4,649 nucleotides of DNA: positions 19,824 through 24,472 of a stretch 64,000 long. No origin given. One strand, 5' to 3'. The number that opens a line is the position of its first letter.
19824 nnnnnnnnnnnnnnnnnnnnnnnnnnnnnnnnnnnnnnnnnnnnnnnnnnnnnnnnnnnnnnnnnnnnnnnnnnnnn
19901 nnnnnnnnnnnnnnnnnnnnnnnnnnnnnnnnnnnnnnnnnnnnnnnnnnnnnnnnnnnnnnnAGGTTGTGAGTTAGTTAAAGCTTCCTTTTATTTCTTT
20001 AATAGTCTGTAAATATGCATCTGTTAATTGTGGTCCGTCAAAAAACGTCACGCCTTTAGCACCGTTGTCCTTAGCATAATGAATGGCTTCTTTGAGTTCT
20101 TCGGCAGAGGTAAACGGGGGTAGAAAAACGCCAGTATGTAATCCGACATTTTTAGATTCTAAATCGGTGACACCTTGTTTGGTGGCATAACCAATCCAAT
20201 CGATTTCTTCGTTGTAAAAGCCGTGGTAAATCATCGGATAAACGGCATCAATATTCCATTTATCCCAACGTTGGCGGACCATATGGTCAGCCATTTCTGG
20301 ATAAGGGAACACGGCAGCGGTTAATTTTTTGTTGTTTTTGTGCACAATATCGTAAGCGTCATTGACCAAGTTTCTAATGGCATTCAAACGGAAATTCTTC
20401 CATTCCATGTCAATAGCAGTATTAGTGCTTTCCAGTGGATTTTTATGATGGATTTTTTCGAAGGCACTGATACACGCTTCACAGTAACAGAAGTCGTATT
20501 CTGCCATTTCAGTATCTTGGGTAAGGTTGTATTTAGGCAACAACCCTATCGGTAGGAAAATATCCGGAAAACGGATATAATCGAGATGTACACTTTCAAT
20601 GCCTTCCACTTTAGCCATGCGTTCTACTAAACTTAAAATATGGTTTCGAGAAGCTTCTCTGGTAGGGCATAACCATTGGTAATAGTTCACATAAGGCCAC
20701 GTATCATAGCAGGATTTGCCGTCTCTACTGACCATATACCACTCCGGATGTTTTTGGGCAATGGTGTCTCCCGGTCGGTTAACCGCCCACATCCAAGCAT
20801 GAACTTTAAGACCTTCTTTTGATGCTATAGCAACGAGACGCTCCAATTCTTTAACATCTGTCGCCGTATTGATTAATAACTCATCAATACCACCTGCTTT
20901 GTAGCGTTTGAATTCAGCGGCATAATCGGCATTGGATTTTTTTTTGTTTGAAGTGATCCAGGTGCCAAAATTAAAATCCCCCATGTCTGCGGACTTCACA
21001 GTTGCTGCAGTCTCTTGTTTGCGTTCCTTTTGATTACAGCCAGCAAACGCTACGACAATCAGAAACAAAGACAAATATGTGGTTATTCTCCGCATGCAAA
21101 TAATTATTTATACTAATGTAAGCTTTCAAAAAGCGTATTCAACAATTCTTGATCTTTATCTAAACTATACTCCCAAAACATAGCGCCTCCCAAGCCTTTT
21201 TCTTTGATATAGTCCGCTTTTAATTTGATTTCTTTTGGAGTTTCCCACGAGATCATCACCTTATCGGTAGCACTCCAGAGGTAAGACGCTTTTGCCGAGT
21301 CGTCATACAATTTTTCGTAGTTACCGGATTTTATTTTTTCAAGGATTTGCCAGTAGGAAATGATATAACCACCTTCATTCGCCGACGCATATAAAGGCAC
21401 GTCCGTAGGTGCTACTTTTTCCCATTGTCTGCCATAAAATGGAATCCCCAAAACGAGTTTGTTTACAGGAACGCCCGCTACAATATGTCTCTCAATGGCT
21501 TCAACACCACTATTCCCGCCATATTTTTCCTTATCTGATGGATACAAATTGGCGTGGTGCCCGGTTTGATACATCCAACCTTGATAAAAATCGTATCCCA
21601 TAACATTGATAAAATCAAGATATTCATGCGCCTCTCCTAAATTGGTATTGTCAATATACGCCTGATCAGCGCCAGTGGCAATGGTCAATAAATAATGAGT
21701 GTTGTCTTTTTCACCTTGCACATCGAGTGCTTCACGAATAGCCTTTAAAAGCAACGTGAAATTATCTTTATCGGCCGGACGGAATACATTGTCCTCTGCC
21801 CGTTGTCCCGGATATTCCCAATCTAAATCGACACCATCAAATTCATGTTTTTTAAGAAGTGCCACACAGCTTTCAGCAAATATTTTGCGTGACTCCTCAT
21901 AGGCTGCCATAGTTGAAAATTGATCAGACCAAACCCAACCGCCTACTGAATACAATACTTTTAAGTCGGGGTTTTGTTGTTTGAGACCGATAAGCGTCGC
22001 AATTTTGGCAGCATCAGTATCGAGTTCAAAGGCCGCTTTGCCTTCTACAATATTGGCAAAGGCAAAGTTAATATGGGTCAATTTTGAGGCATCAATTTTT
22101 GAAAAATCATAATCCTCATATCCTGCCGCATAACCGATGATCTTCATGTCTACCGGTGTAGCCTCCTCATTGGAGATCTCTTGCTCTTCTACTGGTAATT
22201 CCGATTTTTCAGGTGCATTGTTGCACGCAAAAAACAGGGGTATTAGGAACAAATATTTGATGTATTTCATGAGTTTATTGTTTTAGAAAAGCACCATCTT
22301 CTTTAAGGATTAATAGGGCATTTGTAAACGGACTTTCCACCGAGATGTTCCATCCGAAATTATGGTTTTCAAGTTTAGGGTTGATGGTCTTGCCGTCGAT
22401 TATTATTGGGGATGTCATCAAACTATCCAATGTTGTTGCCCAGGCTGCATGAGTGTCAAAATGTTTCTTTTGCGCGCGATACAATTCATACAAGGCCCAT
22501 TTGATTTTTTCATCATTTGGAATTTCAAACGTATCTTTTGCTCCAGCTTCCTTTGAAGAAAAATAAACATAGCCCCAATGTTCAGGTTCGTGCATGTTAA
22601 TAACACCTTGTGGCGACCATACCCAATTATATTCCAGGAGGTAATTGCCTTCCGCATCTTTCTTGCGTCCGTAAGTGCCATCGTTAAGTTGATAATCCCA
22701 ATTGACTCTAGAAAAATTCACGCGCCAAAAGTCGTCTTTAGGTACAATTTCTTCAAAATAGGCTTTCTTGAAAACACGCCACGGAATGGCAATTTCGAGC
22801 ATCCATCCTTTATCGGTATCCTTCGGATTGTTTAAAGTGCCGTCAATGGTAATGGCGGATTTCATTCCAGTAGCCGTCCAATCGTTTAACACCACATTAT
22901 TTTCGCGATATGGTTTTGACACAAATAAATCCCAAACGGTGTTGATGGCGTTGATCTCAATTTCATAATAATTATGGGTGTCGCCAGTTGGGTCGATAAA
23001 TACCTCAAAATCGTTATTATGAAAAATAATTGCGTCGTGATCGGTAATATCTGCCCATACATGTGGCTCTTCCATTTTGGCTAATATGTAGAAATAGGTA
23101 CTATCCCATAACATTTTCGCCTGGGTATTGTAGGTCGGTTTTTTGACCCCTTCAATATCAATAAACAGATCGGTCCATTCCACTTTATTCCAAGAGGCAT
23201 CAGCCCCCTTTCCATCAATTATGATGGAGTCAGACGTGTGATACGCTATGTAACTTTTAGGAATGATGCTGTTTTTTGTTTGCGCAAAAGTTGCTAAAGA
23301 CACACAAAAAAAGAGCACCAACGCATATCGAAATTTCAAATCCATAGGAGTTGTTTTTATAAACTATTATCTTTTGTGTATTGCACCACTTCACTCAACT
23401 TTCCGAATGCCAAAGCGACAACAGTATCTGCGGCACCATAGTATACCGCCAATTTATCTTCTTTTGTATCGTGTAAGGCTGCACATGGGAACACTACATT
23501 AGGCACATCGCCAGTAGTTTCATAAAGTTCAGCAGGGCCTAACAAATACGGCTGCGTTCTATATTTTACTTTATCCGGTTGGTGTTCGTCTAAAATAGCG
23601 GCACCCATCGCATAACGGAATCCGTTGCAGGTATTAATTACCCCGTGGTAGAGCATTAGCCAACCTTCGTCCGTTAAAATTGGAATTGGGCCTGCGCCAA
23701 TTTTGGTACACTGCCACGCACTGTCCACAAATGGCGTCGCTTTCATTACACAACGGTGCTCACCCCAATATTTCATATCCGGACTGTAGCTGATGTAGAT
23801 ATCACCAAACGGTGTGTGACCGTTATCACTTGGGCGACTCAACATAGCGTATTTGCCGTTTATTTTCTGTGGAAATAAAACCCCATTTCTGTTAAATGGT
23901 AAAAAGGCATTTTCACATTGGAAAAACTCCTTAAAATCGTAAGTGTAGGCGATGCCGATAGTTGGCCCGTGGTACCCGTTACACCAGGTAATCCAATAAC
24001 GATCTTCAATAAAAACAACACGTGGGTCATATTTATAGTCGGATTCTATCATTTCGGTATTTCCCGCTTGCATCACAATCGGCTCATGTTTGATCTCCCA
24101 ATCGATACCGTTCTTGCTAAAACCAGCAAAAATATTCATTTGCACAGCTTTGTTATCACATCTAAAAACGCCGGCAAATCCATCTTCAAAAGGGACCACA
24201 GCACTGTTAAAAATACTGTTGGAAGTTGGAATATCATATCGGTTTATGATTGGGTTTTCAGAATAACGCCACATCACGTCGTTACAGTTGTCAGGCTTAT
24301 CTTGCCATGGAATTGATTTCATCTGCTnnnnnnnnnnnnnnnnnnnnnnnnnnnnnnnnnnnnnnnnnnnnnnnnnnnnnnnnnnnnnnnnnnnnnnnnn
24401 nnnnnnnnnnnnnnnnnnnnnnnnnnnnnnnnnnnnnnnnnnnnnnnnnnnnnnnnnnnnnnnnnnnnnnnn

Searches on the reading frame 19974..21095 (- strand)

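Call 8: search_protein_families(library=pfam, proteins=[window:19974-21095:-])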
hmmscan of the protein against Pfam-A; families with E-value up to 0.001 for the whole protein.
window:19974-21095:- (373 aa): 2 families
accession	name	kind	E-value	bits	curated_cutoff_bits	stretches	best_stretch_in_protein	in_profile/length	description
PF13200.12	DUF4015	-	4.1e-10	39.7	27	1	81-298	60-234/313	Putative glycosyl hydrolase domain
PF14871.12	GHL6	-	1.3e-05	25.8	35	1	84-164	46-123/132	Hypothetical glycosyl hydrolase 6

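Call 58: search_protein_families(library=ncbifam, proteins=[window:19974-21095:-])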
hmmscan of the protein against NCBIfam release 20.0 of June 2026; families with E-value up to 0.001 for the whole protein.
window:19974-21095:- (373 aa): 0 families

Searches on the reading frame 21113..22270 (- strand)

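Call 8: search_protein_families(library=pfam, proteins=[window:21113-22270:-])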
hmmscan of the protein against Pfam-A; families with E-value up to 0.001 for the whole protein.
window:21113-22270:- (385 aa): 1 family
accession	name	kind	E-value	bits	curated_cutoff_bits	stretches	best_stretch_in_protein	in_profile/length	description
PF00704.34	Glyco_hydro_18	-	1.8e-86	291.2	29.6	1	43-371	1-317/317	Glycosyl hydrolases family 18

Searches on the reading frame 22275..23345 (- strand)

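Call 8: search_protein_families(library=pfam, proteins=[window:22275-23345:-])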
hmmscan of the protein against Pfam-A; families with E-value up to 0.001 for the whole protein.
window:22275-23345:- (356 aa): 2 families
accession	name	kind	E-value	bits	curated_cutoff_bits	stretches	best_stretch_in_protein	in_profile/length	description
PF06452.16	CBM9_1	-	2.5e-13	50.8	23.4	1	43-192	1-133/185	Carbohydrate family 9 binding domain-like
PF16011.10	CBM9_2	-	8.8e-05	22.8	25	1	89-195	46-149/199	Carbohydrate-binding family 9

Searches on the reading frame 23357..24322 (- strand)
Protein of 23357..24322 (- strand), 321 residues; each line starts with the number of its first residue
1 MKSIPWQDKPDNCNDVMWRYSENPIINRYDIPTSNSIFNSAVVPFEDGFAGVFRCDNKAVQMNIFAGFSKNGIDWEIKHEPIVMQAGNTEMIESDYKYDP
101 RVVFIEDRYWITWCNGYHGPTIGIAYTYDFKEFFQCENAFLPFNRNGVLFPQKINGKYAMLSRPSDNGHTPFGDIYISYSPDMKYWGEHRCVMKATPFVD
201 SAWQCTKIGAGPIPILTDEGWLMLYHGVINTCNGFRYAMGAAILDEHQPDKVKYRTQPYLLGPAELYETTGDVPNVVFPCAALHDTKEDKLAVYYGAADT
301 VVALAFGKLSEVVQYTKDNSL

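Call 8: search_protein_families(library=pfam, proteins=[window:23357-24322:-])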
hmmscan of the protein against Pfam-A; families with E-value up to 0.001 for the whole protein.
window:23357-24322:- (321 aa): 1 family
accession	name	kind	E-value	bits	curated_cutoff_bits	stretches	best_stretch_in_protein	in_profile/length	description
PF04041.19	Glyco_hydro_130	-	1e-67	228.8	26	1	3-317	7-319/320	beta-1,4-mannooligosaccharide phosphorylase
